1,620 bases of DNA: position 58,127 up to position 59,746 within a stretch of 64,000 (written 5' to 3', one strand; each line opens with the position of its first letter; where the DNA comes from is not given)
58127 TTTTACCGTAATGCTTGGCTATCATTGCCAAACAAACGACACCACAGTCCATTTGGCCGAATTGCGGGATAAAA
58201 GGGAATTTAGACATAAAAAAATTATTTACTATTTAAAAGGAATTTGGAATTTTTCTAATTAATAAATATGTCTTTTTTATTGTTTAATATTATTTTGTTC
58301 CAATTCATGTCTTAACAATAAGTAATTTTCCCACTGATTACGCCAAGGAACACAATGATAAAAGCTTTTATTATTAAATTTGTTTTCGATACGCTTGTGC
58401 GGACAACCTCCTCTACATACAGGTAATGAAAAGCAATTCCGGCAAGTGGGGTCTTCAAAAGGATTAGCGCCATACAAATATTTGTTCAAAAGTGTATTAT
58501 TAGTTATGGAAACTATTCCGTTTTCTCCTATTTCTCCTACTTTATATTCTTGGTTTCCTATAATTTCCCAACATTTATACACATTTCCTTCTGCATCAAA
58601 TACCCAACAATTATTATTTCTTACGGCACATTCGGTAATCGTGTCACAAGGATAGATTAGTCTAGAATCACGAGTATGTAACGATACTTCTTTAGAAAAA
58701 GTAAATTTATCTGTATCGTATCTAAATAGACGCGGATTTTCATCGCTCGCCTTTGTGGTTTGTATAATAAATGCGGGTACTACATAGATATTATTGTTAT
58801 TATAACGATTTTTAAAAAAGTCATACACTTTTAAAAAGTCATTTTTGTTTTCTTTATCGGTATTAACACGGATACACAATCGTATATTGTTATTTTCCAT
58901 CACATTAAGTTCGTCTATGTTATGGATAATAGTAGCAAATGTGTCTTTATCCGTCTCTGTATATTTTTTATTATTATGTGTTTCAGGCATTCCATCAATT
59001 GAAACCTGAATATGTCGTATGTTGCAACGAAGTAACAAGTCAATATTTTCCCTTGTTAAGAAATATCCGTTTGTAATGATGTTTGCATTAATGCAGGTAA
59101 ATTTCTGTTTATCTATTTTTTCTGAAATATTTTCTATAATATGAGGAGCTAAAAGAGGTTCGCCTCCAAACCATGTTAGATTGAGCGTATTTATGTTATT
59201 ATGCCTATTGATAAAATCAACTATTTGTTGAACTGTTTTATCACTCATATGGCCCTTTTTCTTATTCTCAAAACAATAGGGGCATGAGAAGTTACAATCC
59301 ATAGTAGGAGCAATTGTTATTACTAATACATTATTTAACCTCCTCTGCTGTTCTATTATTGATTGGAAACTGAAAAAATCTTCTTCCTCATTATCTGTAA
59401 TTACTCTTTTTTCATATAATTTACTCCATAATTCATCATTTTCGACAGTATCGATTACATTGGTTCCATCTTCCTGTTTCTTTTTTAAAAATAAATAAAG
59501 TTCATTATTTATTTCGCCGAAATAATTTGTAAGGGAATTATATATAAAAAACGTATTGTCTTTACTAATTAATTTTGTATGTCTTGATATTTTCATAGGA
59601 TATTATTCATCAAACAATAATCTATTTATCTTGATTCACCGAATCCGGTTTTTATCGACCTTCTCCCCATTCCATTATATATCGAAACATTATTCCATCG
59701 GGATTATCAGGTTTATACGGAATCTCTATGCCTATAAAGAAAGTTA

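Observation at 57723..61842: RiPP-like locus whose precursor fuses a double-glycine leader and Cys-rich core to two T9SS sorting domains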

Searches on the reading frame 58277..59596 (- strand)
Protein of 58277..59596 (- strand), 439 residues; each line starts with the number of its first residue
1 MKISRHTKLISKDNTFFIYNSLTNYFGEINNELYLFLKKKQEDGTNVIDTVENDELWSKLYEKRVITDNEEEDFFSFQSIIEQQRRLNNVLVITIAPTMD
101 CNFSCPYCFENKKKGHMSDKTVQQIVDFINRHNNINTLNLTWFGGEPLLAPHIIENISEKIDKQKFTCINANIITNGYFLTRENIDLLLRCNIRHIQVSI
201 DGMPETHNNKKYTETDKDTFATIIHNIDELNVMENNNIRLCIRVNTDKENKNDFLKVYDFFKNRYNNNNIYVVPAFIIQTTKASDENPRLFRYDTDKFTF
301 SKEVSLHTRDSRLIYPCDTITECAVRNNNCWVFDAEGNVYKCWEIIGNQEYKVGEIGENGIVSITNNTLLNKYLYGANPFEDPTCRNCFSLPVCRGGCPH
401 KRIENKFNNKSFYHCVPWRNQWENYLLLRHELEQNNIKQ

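Call 3: search_protein_families(library=pfam, proteins=[window:58277-59596:-], max_evalue=1)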
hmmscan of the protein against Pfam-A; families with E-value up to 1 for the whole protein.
window:58277-59596:- (439 aa): 3 families
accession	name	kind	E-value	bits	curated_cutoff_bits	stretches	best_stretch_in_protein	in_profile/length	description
PF04055.27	Radical_SAM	-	7.4e-18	65.7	29.5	1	97-260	3-165/166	Radical SAM superfamily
PF13353.11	Fer4_12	-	4.3e-08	34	22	1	99-211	13-124/137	4Fe-4S single cluster domain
PF13186.11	SPASM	-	0.0077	16.9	21.5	1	327-388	4-66/67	Iron-sulfur cluster-binding domain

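Call 4: search_protein_families(library=ncbifam, proteins=[window:58277-59596:-], max_evalue=1)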
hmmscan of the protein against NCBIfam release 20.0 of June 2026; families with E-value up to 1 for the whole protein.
window:58277-59596:- (439 aa): 63 families (the best 25 are shown)
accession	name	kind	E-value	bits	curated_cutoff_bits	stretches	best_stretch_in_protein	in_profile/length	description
TIGR04463.1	rSAM_vs_C_rich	equivalog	1.4e-58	198.7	525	1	15-405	11-401/438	TIGR04463 family radical SAM/SPASM RiPP maturase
TIGR04334.1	rSAM_Clo7bot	equivalog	2.6e-52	178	600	1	4-429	3-432/440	radical SAM/SPASM domain Clo7bot peptide maturase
NF038107.1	rSAM_NF038107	equivalog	5.2e-50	170.5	600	1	1-400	1-402/444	Cys-every-fifth radical SAM/SPASM peptide maturase CefB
NF052473.1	rSAM_FlmE_OhkG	exception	1e-41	143.2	500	1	4-426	4-451/481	FlmE/OhkG family radical SAM/SPASM peptide maturase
TIGR04280.1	geopep_mat_rSAM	hypoth_equivalog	1.5e-40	139.5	400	1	57-402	50-396/428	geopeptide radical SAM maturase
NF047865.1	rSAM_PapB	equivalog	7.6e-35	120.7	340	1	93-410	5-325/330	PapB family radical SAM/SPASM ranthipeptide maturase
NF041298.1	rSAM_mat_DynA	equivalog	5.7e-27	94.6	450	2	92-270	2-183/356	dynobactin maturation radical SAM/SPASM protein DynA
TIGR04064.1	rSAM_nif11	equivalog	7.1e-27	94.2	518.7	2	57-236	50-231/459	nif11-like peptide radical SAM maturase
TIGR03942.1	sulfatase_rSAM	equivalog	1.7e-26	93.2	349.45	1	98-422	8-350/363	anaerobic sulfatase maturase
TIGR04068.1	rSAM_ocin_clost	equivalog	6.7e-26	91.2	500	1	8-281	3-282/462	Cys-rich peptide radical SAM maturase CcpM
TIGR03978.1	rSAM_paired_1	equivalog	4e-23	81.9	370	2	49-233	38-230/466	His-Xaa-Ser system radical SAM maturase HxsB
TIGR03974.1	rSAM_six_Cys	equivalog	9.6e-22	77.4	425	2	51-255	54-267/451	thioether cross-link-forming SCIFF peptide maturase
TIGR03906.1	quino_hemo_SAM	equivalog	5.5e-21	74.7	453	2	87-264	92-273/467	quinohemoprotein amine dehydrogenase maturation protein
TIGR04317.1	W_rSAM_matur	equivalog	1e-20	74.1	380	1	93-353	6-266/349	tungsten cofactor oxidoreductase radical SAM maturase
TIGR04083.1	rSAM_pep_methan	hypoth_equivalog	1.4e-20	73.5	300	2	93-265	2-168/376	TIGR04083 family peptide-modifying radical SAM enzyme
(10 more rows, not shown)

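Call 34: find_related_loci(query=A4, collection=genome_contigs, flank=6000)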
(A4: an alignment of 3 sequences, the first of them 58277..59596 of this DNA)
Query A4 (439 aa) in genome_contigs; peptide patterns used: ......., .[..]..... (x = any residue, [..] = any of these).
64 stretches matched a pattern; 9 encode a relative of the query (tblastn E <= 1e-3); 9 distinct loci.
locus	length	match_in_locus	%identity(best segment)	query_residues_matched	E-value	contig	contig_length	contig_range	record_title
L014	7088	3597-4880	38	1-427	2e-96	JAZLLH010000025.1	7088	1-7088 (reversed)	MAG: Bacteroidales bacterium isolate T1900044958_TA20190014.MAGScoT_cleanbin_000008 SGB_3879_k141_455753, whole genome s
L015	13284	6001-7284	38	1-427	7e-94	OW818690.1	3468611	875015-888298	metagenome genome assembly, chromosome: 1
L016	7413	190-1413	30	16-431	6e-51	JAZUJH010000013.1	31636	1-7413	MAG: Treponema sp. isolate T1900045256_TH20190026.MAGScoT_cleanbin_000012 SGB_5794_k141_1684958, whole genome shotgun se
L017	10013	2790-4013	31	2-403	1e-50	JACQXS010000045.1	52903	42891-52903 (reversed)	MAG: Candidatus Stahlbacteria bacterium isolate NC_groundwater_1521_Pr4_B-0.1um_38_3 SR1-18-B1_scaffold_35140, whole gen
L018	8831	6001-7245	25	1-414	2e-31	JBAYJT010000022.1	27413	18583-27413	MAG: Gammaproteobacteria bacterium isolate SO_2016_GW1_62 scaffold03087_OW334_2016, whole genome shotgun sequence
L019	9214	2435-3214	29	143-398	3e-27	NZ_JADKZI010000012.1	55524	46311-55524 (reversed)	Flavonifractor sp. AGMB03687 AGMB03687Contig12, whole genome shotgun sequence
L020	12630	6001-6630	29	188-398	5e-19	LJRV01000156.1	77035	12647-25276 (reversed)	Streptobacillus notomytis strain AHL 370-1 B-10-16_S9CLC_contig_26, whole genome shotgun sequence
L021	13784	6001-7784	28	55-439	2e-17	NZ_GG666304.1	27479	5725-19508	Anaerococcus tetradius ATCC 35098 SCAFFOLD10, whole genome shotgun sequence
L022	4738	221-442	39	323-398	2e-12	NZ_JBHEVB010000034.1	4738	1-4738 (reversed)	Flintibacter porci strain P01025 N25_ctg34, whole genome shotgun sequence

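Call 39: search_protein_families(library=ncbifam, proteins=[L015:5983-7323:+, L015:4210-4455:+, L015:4540-5976:+, L015:2418-3536:+, L015:8468-8731:+], max_evalue=10)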
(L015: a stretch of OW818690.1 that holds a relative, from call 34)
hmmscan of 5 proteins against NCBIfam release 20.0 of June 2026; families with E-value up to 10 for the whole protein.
L015:5983-7323:+ (446 aa): 52 families (the best 25 are shown)
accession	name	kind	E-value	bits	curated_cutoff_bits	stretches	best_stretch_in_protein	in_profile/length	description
TIGR04463.1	rSAM_vs_C_rich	equivalog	3.5e-56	190.8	525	1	18-441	8-432/438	TIGR04463 family radical SAM/SPASM RiPP maturase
TIGR04334.1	rSAM_Clo7bot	equivalog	2.2e-55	188.1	600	1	8-441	1-437/440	radical SAM/SPASM domain Clo7bot peptide maturase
NF038107.1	rSAM_NF038107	equivalog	1.1e-54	185.9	600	1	7-440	1-434/444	Cys-every-fifth radical SAM/SPASM peptide maturase CefB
NF052473.1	rSAM_FlmE_OhkG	exception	5.5e-45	154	500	1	8-434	2-452/481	FlmE/OhkG family radical SAM/SPASM peptide maturase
TIGR04280.1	geopep_mat_rSAM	hypoth_equivalog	1.8e-38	132.7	400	1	14-436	10-424/428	geopeptide radical SAM maturase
NF047865.1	rSAM_PapB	equivalog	7.8e-26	91.1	340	1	98-418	5-326/330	PapB family radical SAM/SPASM ranthipeptide maturase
NF041298.1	rSAM_mat_DynA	equivalog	1.3e-23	83.6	450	1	99-439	4-351/356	dynobactin maturation radical SAM/SPASM protein DynA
TIGR03974.1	rSAM_six_Cys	equivalog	3.1e-21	75.8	425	1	52-422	50-435/451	thioether cross-link-forming SCIFF peptide maturase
TIGR04083.1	rSAM_pep_methan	hypoth_equivalog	9.7e-21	74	300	1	99-440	3-346/376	TIGR04083 family peptide-modifying radical SAM enzyme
TIGR03942.1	sulfatase_rSAM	equivalog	1.9e-20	73.2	349.45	1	103-427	8-348/363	anaerobic sulfatase maturase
TIGR04068.1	rSAM_ocin_clost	equivalog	2.2e-19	69.7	500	1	18-306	7-301/462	Cys-rich peptide radical SAM maturase CcpM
TIGR04064.1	rSAM_nif11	equivalog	4.6e-18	65.2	518.7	2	21-256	12-244/459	nif11-like peptide radical SAM maturase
NF040492.1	not_ScfB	exception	2.1e-16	59.8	855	1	20-425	11-431/450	ScfB-related radical SAM/SPASM orphan maturase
TIGR04085.1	rSAM_more_4Fe4S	domain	5.6e-16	58.8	27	1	332-421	3-92/93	SPASM domain-containing protein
TIGR03978.1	rSAM_paired_1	equivalog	2.3e-15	56.3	370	2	57-261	41-251/466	His-Xaa-Ser system radical SAM maturase HxsB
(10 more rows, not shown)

L015:4210-4455:+ (81 aa): 1 family
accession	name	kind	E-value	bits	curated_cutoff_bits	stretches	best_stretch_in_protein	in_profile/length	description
NF010010.0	PRK13483.1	equivalog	0.029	12.3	927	1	33-71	477-512/660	ligand-gated channel protein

L015:4540-5976:+ (478 aa): 0 families

L015:2418-3536:+ (372 aa): 7 families
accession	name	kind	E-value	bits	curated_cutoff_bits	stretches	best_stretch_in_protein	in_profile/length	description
TIGR04193.1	SPASM_w_grasp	equivalog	1.2e-82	278.1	175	1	11-343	1-333/342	grasp-with-spasm system SPASM domain peptide maturase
TIGR04496.1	rSAM_XyeB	equivalog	0.00014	20.7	450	1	269-318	289-338/385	cyclophane-forming radical SAM/SPASM peptide maturase XyeB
TIGR04085.1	rSAM_more_4Fe4S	domain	0.0004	20.8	27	1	253-321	5-79/93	SPASM domain-containing protein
TIGR04304.1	GeoRSP_SPASM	equivalog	0.0016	17.6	300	1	251-307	208-264/293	GeoRSP system SPASM domain protein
TIGR04545.1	rSAM_ahbD_hemeb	equivalog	0.037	13.5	500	1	257-337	258-339/339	heme b synthase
TIGR04053.2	TIGR04053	equivalog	0.081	12.1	395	1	257-337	285-366/366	TIGR04053 family radical SAM/SPASM domain-containing protein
NF002321.0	PRK01261.1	equivalog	1.2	9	287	1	112-190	24-102/229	3-dehydroquinate dehydratase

L015:8468-8731:+ (87 aa): 2 families
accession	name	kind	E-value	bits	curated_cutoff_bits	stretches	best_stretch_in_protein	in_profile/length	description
TIGR04149.1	GG_sam_targ_CFB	domain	0.0054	16.6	25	1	1-29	2-36/43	TIGR04149 family rSAM-modified RiPP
TIGR00671.1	baf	subfamily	0.051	13.3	58.2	1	38-78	85-122/243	type III pantothenate kinase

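Call 75: search_protein_families(library=pfam, proteins=[L014:2086-3564:+, L014:4952-6301:+, L014:6311-7087:+, L014:48-1103:+], max_evalue=0.001)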
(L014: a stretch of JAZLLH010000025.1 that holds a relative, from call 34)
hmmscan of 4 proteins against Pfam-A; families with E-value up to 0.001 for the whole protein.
L014:2086-3564:+ (492 aa): 1 family
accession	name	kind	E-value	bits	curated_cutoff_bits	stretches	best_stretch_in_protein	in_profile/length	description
PF16286.10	DUF4932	-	1.3e-50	173.1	28.7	1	23-349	3-332/332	Domain of unknown function (DUF4932)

L014:4952-6301:+ (449 aa): 1 family
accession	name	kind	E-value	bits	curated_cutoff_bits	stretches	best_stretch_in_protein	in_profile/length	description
PF13437.12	HlyD_3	-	1.9e-09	38.7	22.2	1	306-386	3-78/106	HlyD family secretion protein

L014:6311-7087:+ (259 aa): 2 families
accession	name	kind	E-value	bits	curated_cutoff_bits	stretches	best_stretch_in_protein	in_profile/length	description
PF03412.21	Peptidase_C39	-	4.9e-34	117.5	22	1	6-129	2-123/133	Peptidase C39 family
PF13529.12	Peptidase_C39_2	-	0.00034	21.6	24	0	5-46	2-45/143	Peptidase_C39 like family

L014:48-1103:+ (351 aa): 1 family
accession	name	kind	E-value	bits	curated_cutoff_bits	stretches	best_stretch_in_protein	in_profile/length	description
PF02321.23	OEP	-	7.7e-40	137.1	22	2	160-345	4-185/187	Outer membrane efflux protein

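Call 76: find_homologous_proteins(query=window:58277-59596:-, max_evalue=1e-60)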
Query window:58277-59596:- (439 aa): 348 proteins with E <= 1e-60 among 5543 candidates; the best 120 are listed.
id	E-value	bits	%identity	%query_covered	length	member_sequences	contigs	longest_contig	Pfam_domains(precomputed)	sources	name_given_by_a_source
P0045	0.0e+0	1019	100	100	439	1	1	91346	PF04055.28,PF13353.12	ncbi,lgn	-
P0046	4.8e-261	884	85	100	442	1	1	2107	PF04055.28,PF13353.12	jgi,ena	-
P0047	9.6e-236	801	78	100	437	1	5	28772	PF04055.28,PF13353.12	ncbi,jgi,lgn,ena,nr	ncbi:MAG TPA: SPASM domain-containing protein [Bacteroidales bacterium]|nr:SPASM domain-containing p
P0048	1.9e-202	691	68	99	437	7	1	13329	PF04055.28,PF13353.12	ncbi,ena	-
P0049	1.1e-145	504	78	65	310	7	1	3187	PF04055.28,PF13353.12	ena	-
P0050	2.2e-139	483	48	98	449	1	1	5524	PF04055.28,PF13353.12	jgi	jgi:uncharacterized protein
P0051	9.1e-137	475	49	98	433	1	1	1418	PF04055.28,PF13353.12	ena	-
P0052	4.2e-133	463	51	98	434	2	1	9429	PF04055.28,PF13353.12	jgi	jgi:uncharacterized protein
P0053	5.4e-133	462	48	98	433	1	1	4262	PF04055.28,PF13353.12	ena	-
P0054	5.0e-131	456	49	99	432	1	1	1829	PF04055.28,PF13353.12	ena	-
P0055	1.1e-130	455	48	98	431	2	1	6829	PF04055.28,PF13353.12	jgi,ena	-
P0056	3.3e-129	450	46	98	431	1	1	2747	PF04055.28,PF13353.12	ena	-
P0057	5.9e-129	449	49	98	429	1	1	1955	PF04055.28,PF13353.12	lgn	-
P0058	1.2e-128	448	47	98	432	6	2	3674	PF04055.28,PF13353.12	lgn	-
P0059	1.1e-127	445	47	98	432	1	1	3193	PF04055.28,PF13353.12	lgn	-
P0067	1.7e-123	431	47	99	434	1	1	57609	PF04055.28,PF13353.12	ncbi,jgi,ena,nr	ncbi:MAG: SPASM domain-containing protein [Marinilabiliaceae bacterium]|nr:SPASM domain-containing p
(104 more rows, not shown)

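Call 77: find_encoding_contigs(protein=P0067, flank=7000, max_places=2)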
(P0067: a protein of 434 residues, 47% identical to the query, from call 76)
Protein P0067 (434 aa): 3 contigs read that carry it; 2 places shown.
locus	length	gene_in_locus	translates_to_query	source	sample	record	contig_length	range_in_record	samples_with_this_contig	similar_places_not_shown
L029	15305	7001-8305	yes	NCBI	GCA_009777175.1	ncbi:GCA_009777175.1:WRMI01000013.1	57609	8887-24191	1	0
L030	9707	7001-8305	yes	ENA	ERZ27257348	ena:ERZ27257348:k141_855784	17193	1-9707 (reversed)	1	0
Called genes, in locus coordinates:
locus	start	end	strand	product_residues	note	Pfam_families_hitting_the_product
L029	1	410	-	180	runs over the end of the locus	PF21980:MksE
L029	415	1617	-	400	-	-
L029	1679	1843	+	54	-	-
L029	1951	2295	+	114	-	PF21956:DUF6922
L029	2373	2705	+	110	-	PF05973:Gp49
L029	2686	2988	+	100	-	PF13560:HTH_31, PF01381:HTH_3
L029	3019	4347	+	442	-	-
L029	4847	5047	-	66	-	PF20482:DUF6722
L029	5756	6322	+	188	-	PF04542:Sigma70_r2 (weak), PF04545:Sigma70_r4, PF08281:Sigma70_r4_2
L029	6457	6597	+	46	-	-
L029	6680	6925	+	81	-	-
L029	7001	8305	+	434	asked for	PF04055:Radical_SAM, PF13353:Fer4_12 (weak)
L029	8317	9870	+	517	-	PF03572:Peptidase_S41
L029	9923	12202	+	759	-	PF03412:Peptidase_C39, PF00664:ABC_membrane, PF00005:ABC_tran, PF02463:SMC_N (weak)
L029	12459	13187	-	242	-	PF12412:DUF3667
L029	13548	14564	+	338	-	PF25594:GldB_lipo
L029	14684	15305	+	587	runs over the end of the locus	PF00672:HAMP (faint), PF00015:MCPsignal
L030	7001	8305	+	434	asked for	PF04055:Radical_SAM, PF13353:Fer4_12 (weak)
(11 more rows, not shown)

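Call 78: find_encoding_contigs(protein=P0052, flank=7000, max_places=2)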
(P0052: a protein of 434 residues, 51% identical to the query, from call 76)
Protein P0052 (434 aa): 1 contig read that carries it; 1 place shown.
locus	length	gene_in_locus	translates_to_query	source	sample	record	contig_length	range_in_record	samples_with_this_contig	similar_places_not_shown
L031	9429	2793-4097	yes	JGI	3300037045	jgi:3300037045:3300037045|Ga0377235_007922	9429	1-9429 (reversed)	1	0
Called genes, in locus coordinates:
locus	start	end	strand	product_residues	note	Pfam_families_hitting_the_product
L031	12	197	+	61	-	-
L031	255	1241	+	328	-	-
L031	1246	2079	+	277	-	PF03781:FGE-sulfatase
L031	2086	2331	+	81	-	-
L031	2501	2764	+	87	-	-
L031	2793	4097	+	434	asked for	PF04055:Radical_SAM, PF13353:Fer4_12 (weak)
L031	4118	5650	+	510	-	PF03572:Peptidase_S41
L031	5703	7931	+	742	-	PF03412:Peptidase_C39, PF00664:ABC_membrane, PF00005:ABC_tran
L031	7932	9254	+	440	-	PF26002:Beta-barrel_AprE (weak)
